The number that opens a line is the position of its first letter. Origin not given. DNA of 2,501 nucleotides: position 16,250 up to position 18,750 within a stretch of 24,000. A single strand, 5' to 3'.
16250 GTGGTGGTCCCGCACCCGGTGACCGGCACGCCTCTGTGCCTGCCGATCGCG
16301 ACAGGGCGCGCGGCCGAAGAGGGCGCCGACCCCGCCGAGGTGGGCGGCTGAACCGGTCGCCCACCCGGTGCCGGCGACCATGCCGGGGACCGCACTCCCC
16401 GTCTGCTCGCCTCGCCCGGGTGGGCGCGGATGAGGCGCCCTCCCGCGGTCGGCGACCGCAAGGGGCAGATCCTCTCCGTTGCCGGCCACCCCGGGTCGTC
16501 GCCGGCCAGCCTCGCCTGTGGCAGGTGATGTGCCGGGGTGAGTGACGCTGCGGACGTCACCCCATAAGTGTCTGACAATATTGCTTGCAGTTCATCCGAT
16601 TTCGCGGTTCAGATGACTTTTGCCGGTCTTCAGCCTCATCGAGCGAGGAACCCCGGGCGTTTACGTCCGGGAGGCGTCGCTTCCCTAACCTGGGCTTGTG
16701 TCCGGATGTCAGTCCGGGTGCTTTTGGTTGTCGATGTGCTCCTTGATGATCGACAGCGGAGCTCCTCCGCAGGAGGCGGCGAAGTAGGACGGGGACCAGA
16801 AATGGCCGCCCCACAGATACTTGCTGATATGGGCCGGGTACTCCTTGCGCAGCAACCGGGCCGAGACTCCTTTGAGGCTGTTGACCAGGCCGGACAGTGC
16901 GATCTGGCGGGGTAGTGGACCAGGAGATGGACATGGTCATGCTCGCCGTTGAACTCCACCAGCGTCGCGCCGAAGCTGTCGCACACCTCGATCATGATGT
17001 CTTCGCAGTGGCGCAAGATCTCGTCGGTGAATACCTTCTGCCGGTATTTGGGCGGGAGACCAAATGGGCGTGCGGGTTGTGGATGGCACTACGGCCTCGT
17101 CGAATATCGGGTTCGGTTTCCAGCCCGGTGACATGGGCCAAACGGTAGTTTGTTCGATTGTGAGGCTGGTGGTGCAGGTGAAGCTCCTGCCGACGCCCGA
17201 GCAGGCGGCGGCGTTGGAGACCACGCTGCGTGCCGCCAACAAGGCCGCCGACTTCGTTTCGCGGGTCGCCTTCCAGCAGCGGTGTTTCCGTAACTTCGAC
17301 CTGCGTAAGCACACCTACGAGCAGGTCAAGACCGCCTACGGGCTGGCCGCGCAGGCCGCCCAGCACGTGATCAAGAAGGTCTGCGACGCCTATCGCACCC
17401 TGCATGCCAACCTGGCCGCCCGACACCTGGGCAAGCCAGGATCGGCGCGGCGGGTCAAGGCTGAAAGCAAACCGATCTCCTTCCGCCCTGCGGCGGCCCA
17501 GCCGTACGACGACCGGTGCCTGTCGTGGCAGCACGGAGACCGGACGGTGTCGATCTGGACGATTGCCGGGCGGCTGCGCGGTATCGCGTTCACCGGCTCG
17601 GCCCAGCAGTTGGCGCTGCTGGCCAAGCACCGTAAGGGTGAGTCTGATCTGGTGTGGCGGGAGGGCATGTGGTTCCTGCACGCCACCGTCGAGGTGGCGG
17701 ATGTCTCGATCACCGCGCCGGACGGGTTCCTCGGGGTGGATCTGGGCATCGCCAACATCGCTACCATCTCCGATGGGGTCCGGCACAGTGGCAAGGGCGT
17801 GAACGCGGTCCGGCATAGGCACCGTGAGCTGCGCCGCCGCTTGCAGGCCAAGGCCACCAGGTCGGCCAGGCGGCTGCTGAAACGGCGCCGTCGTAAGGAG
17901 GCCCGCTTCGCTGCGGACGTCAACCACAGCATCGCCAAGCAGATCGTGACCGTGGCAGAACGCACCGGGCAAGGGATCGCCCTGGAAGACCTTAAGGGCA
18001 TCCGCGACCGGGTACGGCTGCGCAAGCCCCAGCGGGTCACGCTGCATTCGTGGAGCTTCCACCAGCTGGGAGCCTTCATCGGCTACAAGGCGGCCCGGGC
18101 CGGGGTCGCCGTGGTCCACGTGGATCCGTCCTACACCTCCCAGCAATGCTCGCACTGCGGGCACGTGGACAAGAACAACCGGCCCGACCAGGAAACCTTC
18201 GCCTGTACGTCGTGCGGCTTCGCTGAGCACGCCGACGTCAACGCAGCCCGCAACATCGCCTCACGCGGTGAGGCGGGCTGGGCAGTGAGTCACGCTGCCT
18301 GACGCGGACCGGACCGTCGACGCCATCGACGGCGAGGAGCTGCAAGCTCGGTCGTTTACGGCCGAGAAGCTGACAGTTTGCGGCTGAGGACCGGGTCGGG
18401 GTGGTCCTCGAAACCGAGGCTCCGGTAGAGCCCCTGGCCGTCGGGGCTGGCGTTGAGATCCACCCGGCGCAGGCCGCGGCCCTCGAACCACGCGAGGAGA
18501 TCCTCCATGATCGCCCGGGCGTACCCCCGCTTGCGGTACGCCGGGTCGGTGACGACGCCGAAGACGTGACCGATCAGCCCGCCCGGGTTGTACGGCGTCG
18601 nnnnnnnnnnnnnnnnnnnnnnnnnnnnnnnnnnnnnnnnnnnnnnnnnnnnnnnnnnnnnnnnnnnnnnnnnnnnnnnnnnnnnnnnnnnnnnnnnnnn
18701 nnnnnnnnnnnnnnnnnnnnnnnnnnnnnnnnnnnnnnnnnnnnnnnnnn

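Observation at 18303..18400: Matched LE/RE hairpins with identical architecture define the element ends and the likely omega-RNA/guide junction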

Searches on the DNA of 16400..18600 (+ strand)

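Call 19: search_rna_families(source=window, start=16400, end=18600, threshold=evalue, max_evalue=5, show_alignments=2)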
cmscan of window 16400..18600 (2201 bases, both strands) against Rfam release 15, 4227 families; matches with E-value up to 5: 1.
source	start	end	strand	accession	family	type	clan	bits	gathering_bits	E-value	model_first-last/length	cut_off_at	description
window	18253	18299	+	RF01696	Chlorobi-1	Gene; sRNA;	-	14.2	50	1.9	1-67/67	no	Chlorobi-1 RNA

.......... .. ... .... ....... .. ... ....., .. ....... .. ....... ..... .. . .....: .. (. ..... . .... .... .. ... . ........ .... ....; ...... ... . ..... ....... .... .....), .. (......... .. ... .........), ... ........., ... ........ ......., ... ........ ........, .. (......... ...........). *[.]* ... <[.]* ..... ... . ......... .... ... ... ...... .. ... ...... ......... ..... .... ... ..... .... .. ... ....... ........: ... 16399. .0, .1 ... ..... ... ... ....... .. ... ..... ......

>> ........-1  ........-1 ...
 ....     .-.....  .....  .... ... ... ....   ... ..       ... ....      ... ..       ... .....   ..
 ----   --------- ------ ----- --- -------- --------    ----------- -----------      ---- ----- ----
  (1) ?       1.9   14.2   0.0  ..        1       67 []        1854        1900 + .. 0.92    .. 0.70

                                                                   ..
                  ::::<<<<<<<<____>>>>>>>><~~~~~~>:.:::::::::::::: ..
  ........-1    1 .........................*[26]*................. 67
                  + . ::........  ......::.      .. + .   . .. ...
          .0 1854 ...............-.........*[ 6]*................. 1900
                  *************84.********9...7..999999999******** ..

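Call 54: build_rna_model(alignment_id=A4, structure=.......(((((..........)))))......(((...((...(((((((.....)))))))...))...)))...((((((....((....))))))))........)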
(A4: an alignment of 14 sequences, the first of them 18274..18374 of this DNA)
Model R1 built from alignment A4 (14 sequences, 109 columns); structure: as given.
model positions 98; base pairs 24; branch points 2; effective number of sequences 1.19; information 0.59 bits per position. Calibrated on 0.2 Mb of random sequence (short: E-values are rough).
structure used (alignment columns):
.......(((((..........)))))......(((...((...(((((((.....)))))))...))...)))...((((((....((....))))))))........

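Call 55: search_with_rna_model(model_id=R1, sources=[window, L001, L002, L003, L004, L005, L006, L007, L008, L009, L010, L011, L012, L013, L014, L015, L016, L017, L018, L019, L020, L021, L022, L023, L024, L025, L026, L027, L028, L029, L030, L031, L032, L033, L034, L035, L036, L037, L038, L039, L040, L041, L042, L043, L044, L045, L046, L047, L048, L049, L050, L051, L052, L053, L054, L055, L056, L057, L058, L059, L060, L061, L062, L063, L064, L065, L066, L067, L068, L069, L070, L071, L072, L073, L074, L075, L076, L077, L078, L079], max_evalue=0.01, make_alignment=true)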
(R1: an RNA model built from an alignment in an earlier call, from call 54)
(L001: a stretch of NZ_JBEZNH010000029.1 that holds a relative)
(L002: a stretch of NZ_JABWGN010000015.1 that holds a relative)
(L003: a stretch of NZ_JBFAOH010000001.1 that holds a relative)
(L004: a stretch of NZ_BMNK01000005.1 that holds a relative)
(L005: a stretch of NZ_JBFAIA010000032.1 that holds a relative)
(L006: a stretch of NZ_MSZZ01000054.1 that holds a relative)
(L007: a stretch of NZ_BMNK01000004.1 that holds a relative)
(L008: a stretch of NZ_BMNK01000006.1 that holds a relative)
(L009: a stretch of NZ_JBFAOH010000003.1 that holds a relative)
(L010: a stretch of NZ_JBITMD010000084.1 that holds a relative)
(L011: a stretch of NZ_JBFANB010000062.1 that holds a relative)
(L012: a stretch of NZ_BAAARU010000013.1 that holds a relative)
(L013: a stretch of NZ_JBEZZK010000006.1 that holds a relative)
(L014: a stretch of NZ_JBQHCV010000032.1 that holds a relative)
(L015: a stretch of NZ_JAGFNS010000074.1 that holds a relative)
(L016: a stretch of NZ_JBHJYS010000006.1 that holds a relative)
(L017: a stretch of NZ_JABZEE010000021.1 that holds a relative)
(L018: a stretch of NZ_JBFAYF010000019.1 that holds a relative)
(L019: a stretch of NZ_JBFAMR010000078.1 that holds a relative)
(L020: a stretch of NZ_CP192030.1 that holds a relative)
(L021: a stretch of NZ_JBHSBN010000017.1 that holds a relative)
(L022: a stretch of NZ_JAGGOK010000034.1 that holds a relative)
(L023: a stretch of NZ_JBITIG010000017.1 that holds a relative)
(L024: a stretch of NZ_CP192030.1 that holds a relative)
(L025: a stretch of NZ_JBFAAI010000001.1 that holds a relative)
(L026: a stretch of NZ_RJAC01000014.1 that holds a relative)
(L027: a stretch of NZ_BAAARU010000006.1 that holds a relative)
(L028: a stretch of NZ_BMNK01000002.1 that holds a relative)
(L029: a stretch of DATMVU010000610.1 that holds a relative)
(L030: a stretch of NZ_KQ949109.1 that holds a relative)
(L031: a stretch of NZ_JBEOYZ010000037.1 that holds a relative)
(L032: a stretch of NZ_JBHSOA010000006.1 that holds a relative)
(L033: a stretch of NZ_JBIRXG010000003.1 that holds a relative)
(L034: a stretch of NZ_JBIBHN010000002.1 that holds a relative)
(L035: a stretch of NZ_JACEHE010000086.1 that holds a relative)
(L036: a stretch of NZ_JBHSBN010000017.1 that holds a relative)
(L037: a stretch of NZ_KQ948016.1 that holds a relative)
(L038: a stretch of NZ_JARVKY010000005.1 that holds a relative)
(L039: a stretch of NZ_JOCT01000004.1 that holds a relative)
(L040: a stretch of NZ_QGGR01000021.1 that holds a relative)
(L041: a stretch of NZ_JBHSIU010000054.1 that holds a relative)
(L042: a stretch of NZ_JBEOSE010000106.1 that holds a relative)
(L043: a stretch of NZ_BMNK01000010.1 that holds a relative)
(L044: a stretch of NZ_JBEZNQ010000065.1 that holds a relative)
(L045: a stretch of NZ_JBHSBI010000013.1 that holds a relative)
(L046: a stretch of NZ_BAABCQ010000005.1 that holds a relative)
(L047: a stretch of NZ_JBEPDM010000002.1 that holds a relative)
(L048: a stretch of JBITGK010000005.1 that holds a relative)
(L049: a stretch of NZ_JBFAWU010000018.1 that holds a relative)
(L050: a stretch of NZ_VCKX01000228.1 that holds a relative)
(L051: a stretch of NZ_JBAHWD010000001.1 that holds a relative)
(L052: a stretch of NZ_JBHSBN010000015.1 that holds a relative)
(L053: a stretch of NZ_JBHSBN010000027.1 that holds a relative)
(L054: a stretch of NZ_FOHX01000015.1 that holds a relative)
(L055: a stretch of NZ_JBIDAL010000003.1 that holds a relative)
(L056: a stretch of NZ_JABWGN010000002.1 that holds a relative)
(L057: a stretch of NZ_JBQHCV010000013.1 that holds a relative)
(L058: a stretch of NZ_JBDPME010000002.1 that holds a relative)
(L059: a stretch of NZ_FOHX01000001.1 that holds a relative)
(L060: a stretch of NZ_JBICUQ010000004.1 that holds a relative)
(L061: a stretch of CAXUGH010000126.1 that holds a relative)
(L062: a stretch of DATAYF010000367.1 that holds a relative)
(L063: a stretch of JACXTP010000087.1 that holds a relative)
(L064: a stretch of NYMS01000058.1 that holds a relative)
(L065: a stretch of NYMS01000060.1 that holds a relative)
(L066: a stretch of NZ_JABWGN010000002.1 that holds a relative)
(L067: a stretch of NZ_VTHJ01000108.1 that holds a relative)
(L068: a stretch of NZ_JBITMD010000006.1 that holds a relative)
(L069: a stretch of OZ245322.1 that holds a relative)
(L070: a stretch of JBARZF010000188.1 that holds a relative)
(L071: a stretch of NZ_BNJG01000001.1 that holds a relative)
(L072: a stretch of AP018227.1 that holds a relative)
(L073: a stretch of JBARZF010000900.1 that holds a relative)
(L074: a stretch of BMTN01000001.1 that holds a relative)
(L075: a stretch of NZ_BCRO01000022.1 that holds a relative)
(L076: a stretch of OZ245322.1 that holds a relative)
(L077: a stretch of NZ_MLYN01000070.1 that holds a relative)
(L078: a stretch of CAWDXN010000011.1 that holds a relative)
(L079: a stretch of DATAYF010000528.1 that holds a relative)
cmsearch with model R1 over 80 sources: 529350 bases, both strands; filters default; matches with E-value up to 0.01: 62.
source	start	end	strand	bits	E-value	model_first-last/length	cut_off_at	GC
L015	1600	1696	+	109.6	1.9e-20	1-98/98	no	0.66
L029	4115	4212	+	106.8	7.6e-20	1-98/98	no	0.67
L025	4118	4215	+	105.1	1.7e-19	1-98/98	no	0.66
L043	4118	4218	+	103.2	4.3e-19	1-98/98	no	0.66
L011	1172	1272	+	102.9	5e-19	1-98/98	no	0.67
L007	4127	4227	+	102.8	5.1e-19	1-98/98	no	0.68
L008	4127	4227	+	102.8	5.1e-19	1-98/98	no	0.68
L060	4124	4224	+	102.8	5.1e-19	1-98/98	no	0.68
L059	4127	4227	+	102.8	5.2e-19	1-98/98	no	0.68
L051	4117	4217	+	102.4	6.2e-19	1-98/98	no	0.66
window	18274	18374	+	102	7.8e-19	1-98/98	no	0.68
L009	4127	4227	+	100.9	1.3e-18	1-98/98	no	0.68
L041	4115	4211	+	100.7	1.4e-18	1-98/98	no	0.69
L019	4094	4194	+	100.2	1.9e-18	1-98/98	no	0.64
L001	4127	4227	+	99.6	2.4e-18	1-98/98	no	0.69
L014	4101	4201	+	99.5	2.6e-18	1-98/98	no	0.69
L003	4124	4224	+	98.7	3.8e-18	1-98/98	no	0.67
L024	4115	4212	+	98.4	4.3e-18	1-98/98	no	0.69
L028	4126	4227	+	97.2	7.7e-18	1-98/98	no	0.66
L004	4124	4224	+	96.9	8.9e-18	1-98/98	no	0.67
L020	4115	4211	+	96.6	1.1e-17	1-98/98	no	0.68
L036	4115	4211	+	96.3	1.2e-17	1-98/98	no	0.68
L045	6605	6705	+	94.5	2.9e-17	1-98/98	no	0.65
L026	4124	4220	+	93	6e-17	1-98/98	no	0.67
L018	4115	4212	+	92.7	6.8e-17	1-98/98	no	0.65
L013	4112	4214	+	92.4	8.2e-17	1-98/98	no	0.66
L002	4127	4227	+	90.4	2.1e-16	1-98/98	no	0.69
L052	4115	4213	+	89.7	2.9e-16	1-98/98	no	0.66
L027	3984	4085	+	89.5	3.2e-16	1-98/98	no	0.7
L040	4118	4215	+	88.4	5.5e-16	1-98/98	no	0.64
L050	1367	1474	+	88.4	5.6e-16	1-98/98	no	0.64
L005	4123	4224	+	87.8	7.4e-16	1-98/98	no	0.71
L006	4127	4227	+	87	1.1e-15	1-98/98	no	0.69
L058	3278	3379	+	86.3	1.5e-15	1-98/98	no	0.68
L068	3167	3273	+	85.5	2.2e-15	1-98/98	no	0.65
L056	3485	3585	+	83.9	4.8e-15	1-98/98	no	0.67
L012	4121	4222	+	80.8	2.2e-14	1-98/98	no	0.71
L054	3702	3790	+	53.4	1.3e-08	1-98/98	no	0.66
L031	4171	4254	+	50.8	4.6e-08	1-98/98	no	0.67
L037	4174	4257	+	50.7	4.8e-08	1-98/98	no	0.62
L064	4171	4260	+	49.4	9e-08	1-98/98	no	0.69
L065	4171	4260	+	49.4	9e-08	1-98/98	no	0.69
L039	4130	4257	+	49.1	1e-07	1-98/98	no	0.68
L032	4172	4257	+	47.4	2.3e-07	1-98/98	no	0.66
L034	4174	4257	+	47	2.9e-07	1-98/98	no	0.62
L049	4109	4193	+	46.4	3.7e-07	1-98/98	no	0.73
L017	4116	4252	+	45.4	6.1e-07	1-98/98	no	0.67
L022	4148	4255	+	45.2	6.8e-07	1-98/98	no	0.67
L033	4174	4257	+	43.1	1.9e-06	1-98/98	no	0.68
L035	1232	1326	+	41.8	3.6e-06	1-98/98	no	0.67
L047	4183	4260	+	39.8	9.3e-06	1-98/98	no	0.67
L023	4129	4245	+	39.7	9.8e-06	1-98/98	no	0.65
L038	4172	4256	+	38.1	2.2e-05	1-98/98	no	0.66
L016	4126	4243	+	37.9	2.4e-05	1-98/98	no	0.69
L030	1361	1444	+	37.6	2.7e-05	1-98/98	no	0.65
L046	4180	4264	+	35.2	8.8e-05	1-98/98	no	0.68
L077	3340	3437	+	34.5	0.00012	8-94/98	no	0.7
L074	3367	3474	+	34.3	0.00013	1-98/98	no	0.69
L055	3978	4062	+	28.6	0.0021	1-98/98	no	0.64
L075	3472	3562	+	27.5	0.0037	1-98/98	no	0.69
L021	4115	4220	+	26.2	0.0069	1-98/98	no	0.65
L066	3287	3377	+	25.8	0.008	1-98/98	no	0.7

Alignment A6: 62 matches aligned to the model, 206 columns, each read 5' to 3' on its own strand. Consensus structure (alignment columns), stored with it:
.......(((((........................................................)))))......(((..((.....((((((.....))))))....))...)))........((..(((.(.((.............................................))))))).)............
